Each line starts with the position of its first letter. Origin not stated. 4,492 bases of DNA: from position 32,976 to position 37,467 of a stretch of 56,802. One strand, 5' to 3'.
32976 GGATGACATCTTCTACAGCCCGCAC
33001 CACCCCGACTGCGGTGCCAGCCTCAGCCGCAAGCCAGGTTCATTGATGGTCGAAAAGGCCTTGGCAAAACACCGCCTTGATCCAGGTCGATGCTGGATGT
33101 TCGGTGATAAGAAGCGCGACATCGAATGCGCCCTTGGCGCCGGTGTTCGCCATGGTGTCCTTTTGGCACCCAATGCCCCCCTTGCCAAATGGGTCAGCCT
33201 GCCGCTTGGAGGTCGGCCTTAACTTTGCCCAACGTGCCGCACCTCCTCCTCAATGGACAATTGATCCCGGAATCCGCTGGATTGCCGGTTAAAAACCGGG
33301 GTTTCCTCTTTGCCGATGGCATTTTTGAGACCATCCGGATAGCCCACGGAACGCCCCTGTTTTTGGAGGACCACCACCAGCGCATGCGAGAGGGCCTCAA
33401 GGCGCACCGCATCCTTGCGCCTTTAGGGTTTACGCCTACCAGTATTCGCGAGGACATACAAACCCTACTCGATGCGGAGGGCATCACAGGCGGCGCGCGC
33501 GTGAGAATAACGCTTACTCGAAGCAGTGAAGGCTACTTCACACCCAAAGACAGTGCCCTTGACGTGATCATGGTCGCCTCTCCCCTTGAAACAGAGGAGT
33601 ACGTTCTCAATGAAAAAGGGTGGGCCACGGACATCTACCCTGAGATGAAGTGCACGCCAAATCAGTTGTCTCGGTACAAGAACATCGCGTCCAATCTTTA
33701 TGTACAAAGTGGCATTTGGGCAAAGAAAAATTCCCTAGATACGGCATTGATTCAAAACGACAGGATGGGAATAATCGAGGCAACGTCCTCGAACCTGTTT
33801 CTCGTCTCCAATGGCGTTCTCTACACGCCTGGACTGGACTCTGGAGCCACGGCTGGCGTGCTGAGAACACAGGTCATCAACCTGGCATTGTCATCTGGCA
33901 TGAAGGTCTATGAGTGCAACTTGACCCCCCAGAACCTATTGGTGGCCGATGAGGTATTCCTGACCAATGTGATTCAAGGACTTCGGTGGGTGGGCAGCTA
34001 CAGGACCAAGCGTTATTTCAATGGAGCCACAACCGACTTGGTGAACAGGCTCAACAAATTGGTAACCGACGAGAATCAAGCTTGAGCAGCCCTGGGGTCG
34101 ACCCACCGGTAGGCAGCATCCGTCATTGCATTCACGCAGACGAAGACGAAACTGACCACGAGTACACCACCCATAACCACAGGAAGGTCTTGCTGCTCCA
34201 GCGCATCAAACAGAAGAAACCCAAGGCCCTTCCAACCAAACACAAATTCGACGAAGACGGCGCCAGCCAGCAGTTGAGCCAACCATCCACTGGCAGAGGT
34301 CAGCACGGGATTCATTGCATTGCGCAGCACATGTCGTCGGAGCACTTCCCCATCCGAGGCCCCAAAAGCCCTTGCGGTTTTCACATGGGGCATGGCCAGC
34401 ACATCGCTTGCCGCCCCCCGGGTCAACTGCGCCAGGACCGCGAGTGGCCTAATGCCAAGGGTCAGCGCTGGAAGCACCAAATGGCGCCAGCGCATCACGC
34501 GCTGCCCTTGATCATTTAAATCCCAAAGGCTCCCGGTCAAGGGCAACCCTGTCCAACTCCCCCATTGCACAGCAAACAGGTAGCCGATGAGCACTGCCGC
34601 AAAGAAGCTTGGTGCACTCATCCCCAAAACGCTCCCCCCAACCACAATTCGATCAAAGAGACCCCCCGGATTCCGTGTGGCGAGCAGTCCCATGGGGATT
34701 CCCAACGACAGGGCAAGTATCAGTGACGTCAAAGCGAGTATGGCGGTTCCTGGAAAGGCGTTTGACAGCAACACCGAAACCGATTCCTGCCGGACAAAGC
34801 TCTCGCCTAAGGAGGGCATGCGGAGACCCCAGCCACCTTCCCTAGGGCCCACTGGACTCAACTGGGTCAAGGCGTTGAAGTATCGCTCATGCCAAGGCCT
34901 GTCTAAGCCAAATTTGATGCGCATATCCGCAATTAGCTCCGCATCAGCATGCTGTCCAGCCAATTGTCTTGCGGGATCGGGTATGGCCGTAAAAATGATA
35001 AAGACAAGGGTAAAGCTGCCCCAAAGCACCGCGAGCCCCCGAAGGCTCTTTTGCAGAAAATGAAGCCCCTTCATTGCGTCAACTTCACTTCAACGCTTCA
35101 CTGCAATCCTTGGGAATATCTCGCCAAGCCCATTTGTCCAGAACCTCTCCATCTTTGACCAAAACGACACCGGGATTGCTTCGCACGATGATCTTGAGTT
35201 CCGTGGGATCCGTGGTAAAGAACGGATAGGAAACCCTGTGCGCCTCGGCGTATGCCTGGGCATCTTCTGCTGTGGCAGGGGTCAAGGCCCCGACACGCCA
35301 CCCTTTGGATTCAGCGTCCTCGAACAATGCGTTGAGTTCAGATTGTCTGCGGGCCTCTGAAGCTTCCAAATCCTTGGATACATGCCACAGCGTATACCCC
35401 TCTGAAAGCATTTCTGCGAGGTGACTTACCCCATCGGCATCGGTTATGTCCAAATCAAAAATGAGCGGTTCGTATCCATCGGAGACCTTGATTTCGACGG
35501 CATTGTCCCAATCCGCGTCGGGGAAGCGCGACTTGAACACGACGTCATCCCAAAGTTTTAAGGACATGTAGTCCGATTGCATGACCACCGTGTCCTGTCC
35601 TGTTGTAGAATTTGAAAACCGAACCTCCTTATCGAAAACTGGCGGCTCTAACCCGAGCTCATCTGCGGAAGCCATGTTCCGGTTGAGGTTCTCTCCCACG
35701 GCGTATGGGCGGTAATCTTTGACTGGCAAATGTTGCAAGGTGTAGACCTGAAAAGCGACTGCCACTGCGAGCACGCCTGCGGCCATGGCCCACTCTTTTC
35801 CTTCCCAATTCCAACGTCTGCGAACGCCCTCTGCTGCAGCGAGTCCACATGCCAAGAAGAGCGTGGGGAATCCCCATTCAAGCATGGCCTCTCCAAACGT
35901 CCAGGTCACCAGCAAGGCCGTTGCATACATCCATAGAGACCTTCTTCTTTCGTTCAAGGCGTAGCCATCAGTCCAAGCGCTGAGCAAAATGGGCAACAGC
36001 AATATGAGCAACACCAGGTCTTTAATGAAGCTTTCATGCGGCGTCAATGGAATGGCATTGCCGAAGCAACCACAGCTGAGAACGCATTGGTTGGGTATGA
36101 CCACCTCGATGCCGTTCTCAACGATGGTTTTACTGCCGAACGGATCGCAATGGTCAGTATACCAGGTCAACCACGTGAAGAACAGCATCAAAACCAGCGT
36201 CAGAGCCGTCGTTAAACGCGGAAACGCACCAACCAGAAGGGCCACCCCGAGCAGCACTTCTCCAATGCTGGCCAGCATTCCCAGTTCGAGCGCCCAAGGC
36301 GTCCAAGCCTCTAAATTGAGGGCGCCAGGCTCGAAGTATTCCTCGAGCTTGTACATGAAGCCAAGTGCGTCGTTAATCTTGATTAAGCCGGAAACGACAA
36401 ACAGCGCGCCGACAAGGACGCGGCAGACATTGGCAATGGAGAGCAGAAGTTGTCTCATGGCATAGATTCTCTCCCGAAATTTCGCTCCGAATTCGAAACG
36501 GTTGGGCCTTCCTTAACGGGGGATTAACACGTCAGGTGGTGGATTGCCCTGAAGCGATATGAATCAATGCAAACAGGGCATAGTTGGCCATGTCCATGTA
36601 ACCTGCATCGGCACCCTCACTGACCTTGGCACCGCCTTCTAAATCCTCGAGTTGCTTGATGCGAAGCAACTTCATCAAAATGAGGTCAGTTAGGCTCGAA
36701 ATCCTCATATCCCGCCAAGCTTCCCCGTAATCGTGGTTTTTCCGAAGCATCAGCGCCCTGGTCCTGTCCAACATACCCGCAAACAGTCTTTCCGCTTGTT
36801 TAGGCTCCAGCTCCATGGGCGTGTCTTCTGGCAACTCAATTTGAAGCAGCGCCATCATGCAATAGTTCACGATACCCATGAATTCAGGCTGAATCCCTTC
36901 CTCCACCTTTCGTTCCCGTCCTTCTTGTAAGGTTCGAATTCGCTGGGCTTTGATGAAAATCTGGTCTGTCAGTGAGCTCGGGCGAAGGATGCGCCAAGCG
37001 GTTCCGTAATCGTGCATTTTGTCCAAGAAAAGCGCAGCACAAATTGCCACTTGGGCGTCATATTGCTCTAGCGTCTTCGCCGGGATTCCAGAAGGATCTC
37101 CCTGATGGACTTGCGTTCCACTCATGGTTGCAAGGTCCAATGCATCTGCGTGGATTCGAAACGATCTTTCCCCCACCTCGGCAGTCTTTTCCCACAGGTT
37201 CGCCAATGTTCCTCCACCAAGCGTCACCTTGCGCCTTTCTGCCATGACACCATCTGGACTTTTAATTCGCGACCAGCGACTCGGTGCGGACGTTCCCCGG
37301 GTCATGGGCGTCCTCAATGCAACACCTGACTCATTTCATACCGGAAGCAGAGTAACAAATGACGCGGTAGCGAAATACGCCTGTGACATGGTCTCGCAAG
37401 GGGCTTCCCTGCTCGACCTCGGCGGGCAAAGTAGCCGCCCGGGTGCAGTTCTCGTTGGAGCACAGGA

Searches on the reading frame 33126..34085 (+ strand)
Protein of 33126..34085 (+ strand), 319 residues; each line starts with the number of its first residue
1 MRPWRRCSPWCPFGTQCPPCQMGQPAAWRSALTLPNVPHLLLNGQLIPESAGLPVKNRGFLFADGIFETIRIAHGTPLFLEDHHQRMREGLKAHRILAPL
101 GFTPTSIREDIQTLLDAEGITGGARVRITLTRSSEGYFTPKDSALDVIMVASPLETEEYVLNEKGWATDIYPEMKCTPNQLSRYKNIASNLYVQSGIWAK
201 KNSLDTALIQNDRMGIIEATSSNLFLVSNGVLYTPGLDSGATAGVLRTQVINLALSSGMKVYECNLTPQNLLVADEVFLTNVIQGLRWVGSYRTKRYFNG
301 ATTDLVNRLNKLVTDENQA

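Call 45: search_protein_families(library=pfam, proteins=[window:33126-34085:+], max_evalue=0.001)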
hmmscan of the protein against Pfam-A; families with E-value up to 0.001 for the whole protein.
window:33126-34085:+ (319 aa): 1 family
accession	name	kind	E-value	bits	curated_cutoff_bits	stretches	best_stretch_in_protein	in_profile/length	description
PF01063.24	Aminotran_4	-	6.6e-40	137.8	28.5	1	65-290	1-221/223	Amino-transferase class IV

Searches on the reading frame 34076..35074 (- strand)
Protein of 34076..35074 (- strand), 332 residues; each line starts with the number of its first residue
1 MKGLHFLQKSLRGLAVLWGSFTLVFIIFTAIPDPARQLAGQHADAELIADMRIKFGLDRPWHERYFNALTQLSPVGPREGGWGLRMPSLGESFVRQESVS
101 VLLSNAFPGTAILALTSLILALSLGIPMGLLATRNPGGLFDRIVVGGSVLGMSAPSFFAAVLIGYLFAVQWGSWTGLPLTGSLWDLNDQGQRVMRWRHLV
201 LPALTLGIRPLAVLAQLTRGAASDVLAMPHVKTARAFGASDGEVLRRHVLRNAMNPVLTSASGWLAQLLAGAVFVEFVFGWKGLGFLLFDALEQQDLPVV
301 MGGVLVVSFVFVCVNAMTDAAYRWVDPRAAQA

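Call 45: search_protein_families(library=pfam, proteins=[window:34076-35074:-], max_evalue=0.001)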
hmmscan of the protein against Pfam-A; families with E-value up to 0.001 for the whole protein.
window:34076-35074:- (332 aa): 2 families
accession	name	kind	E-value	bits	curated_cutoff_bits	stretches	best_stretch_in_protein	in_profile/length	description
PF00528.27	BPD_transp_1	-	1.4e-33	116.6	26.4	1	125-329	1-182/184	Binding-protein-dependent transport system inner membrane component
PF19300.4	BPD_transp_1_N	-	9e-10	39.2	23.8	1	12-114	11-114/114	Binding-prot-dependent transport system membrane comp, N-term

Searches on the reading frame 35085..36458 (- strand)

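Call 45: search_protein_families(library=pfam, proteins=[window:35085-36458:-], max_evalue=0.001)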
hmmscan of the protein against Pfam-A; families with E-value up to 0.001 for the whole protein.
window:35085-36458:- (457 aa): 2 families
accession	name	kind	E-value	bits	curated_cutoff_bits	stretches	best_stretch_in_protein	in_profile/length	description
PF07291.16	MauE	-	7.3e-13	49.4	27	1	8-100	4-89/128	Methylamine utilisation protein MauE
PF07681.17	DoxX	-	4.8e-08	34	23.6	1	11-98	4-83/85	DoxX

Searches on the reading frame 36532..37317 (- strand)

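Call 45: search_protein_families(library=pfam, proteins=[window:36532-37317:-], max_evalue=0.001)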
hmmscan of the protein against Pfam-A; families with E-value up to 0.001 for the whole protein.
window:36532-37317:- (261 aa): 1 family
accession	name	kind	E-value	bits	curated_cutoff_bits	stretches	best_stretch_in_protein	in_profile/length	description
PF07659.16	DUF1599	-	6.6e-60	199.8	25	2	100-160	1-61/61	Nucleotide modification associated domain 1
